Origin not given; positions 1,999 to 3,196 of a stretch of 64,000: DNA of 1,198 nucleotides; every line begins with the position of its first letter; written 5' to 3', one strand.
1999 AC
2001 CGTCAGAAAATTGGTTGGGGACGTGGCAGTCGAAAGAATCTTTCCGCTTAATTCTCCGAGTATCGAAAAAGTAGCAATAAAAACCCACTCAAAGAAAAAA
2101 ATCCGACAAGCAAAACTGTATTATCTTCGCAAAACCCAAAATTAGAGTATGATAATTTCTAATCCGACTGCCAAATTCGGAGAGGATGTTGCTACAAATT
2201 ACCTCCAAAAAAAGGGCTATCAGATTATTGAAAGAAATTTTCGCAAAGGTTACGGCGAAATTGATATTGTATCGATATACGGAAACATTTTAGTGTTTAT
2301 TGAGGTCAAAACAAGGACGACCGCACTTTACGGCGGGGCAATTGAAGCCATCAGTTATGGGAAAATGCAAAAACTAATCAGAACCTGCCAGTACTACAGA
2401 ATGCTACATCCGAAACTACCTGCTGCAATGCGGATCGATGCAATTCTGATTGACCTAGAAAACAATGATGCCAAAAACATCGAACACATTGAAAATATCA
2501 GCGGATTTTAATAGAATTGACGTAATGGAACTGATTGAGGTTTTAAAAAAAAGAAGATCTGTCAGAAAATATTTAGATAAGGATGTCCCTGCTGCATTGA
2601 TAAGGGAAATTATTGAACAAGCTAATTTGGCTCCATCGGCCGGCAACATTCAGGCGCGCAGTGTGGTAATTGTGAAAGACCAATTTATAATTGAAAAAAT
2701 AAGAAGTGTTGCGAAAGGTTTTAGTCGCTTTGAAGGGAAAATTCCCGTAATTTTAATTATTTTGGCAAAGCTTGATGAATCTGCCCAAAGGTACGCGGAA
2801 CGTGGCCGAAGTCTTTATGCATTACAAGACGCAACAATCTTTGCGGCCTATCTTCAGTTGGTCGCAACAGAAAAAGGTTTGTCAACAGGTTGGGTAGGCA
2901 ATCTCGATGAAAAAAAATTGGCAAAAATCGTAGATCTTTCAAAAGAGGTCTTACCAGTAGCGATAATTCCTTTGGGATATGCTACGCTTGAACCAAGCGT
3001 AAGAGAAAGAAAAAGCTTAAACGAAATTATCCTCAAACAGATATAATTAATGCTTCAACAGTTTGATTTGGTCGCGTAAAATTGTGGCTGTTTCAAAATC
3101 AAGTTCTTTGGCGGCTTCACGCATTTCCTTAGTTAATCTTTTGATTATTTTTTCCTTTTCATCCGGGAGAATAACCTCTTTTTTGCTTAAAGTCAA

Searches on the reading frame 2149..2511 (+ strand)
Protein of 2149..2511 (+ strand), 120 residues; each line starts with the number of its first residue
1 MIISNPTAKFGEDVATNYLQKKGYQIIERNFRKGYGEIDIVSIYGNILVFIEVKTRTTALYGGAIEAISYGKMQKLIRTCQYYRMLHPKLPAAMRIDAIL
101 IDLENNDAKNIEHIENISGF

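Call 41: search_protein_families(library=pfam, max_evalue=0.001, proteins=[window:2149-2511:+])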
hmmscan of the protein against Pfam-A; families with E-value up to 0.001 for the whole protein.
window:2149-2511:+ (120 aa): 2 families
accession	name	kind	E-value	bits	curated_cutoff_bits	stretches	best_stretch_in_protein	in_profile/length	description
PF02021.23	UPF0102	-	7.1e-26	90.8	23.6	1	11-101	1-80/80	Uncharacterised protein family UPF0102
PF08378.17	NERD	-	5.4e-07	30.6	22.1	1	9-63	3-64/111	Nuclease-related domain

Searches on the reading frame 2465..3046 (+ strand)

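Call 41: search_protein_families(library=pfam, max_evalue=0.001, proteins=[window:2465-3046:+])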
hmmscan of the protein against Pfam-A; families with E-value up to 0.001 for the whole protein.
window:2465-3046:+ (193 aa): 2 families
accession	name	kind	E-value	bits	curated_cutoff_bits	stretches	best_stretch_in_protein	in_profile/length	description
PF00881.29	Nitroreductase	-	5.5e-25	88.9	23.5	2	27-84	1-58/167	Nitroreductase family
PF14512.11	TM1586_NiRdase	-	2e-13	50.9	27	1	130-189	91-149/215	Putative TM nitroreductase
